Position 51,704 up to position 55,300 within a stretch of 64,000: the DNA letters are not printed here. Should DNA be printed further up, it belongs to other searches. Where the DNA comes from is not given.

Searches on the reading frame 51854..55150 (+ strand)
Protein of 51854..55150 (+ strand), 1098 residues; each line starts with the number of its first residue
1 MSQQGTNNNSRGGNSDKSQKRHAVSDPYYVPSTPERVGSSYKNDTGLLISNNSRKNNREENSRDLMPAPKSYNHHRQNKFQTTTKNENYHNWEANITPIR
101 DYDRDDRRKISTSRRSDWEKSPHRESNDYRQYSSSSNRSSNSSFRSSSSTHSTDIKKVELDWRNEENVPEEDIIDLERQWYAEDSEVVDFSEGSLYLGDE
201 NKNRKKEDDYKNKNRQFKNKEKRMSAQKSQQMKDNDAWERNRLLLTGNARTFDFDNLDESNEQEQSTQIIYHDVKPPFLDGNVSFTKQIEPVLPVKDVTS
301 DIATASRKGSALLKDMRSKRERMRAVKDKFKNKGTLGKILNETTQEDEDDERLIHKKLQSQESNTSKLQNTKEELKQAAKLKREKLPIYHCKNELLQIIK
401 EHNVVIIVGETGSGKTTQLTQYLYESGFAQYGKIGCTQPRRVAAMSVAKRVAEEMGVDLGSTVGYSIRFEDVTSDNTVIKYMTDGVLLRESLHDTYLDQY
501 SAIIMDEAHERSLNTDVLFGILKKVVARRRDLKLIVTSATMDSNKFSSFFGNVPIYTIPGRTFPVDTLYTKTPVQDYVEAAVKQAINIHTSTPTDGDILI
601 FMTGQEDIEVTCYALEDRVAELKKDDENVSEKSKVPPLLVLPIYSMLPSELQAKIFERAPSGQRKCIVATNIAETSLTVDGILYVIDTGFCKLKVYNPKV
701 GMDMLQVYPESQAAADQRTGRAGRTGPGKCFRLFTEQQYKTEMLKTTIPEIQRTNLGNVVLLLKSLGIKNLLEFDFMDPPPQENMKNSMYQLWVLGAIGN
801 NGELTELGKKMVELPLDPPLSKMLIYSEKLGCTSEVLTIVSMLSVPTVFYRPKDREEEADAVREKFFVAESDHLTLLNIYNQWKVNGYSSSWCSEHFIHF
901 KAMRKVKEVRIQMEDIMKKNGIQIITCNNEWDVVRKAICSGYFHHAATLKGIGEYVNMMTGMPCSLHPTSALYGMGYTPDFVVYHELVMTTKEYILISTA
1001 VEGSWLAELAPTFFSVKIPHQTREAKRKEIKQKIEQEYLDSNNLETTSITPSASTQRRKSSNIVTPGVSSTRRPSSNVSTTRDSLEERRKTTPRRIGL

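Call 9: search_protein_families(library=pfam, proteins=[window:51854-55150:+])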
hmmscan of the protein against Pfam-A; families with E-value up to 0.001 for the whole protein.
window:51854-55150:+ (1098 aa): 8 families
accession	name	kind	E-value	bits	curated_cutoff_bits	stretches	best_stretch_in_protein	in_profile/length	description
PF07717.22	OB_NTP_bind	-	5.7e-17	62.1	29.5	1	934-1011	1-81/83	Oligonucleotide/oligosaccharide-binding (OB)-fold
PF21010.2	HA2_C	-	2.6e-14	53.9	21.3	1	817-876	1-77/77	Helicase associated domain (HA2), ratchet-like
PF00271.37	Helicase_C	-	5.8e-10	39.8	23.5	1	593-726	13-110/110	Helicase conserved C-terminal domain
PF00270.35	DEAD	-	5.4e-09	36.4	26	1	396-544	8-163/167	DEAD/DEAH box helicase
PF04408.29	HA2_N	-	1.4e-08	35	21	1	791-816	4-29/29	Helicase associated domain (HA2), winged-helix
PF13401.12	AAA_22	-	5.1e-07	30.5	27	1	401-532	4-116/130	AAA domain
PF13245.12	AAA_19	-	0.00012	22.7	25.1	1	399-526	8-115/134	AAA domain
PF20720.3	nSTAND3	-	0.00016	21.8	27.2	1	394-424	9-39/155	Novel STAND NTPase 3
